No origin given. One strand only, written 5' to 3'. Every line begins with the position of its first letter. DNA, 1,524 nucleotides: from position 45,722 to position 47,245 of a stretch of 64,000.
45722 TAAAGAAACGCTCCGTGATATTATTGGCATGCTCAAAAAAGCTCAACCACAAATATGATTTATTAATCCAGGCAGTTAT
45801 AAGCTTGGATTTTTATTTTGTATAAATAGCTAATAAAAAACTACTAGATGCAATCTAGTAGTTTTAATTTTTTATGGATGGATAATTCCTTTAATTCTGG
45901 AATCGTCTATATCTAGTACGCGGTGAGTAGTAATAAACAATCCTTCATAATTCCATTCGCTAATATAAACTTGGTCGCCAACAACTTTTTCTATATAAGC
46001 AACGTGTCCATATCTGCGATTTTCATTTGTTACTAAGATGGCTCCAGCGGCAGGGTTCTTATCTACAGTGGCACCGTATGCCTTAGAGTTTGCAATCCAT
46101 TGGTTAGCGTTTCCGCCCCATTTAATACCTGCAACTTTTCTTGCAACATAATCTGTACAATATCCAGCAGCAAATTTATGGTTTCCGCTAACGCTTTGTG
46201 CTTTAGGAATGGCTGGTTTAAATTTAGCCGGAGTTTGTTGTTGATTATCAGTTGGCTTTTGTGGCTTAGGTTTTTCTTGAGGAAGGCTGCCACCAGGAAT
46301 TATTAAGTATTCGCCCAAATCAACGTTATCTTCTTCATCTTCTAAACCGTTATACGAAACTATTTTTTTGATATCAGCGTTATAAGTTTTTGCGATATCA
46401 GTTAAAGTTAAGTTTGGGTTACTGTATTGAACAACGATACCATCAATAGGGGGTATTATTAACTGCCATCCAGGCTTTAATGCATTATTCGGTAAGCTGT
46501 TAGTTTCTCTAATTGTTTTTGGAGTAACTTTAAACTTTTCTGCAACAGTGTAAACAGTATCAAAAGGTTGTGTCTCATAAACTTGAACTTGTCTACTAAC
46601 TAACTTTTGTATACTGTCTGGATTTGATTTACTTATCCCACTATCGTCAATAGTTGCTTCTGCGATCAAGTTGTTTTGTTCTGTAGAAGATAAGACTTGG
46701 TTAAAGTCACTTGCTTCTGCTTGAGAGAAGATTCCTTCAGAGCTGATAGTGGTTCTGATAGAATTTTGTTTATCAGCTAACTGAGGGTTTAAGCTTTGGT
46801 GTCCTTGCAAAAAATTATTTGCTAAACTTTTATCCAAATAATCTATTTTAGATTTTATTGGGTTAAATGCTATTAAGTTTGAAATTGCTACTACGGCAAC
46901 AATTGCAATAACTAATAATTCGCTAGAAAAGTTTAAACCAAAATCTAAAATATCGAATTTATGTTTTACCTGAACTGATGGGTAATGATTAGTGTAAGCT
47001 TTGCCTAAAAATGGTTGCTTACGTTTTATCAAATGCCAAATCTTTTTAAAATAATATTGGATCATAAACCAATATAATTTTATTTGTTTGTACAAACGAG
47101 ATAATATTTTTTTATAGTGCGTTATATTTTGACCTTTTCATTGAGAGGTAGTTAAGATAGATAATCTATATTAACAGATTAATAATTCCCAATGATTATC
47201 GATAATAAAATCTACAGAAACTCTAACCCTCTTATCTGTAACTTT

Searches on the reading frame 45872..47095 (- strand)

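Call 49: search_protein_families(library=pfam, proteins=[window:45872-47095:-], max_evalue=0.001)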
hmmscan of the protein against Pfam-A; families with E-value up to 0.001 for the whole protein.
window:45872-47095:- (407 aa): 4 families
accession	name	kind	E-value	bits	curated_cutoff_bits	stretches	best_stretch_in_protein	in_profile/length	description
PF05257.22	CHAP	-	5.3e-14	52.9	26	1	308-382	6-81/81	CHAP domain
PF01476.26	LysM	-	2.2e-13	50.4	20.9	1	176-215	4-43/43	LysM domain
PF23446.1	LysM1_NFP_LYK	-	3e-08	34.9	36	0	172-215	7-54/60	NFP/LYK LysM1 domain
PF23473.1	LysM3_LYK4_5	-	0.0001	22.7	29.3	0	176-206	8-38/48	LYK4/5 LysM3 domain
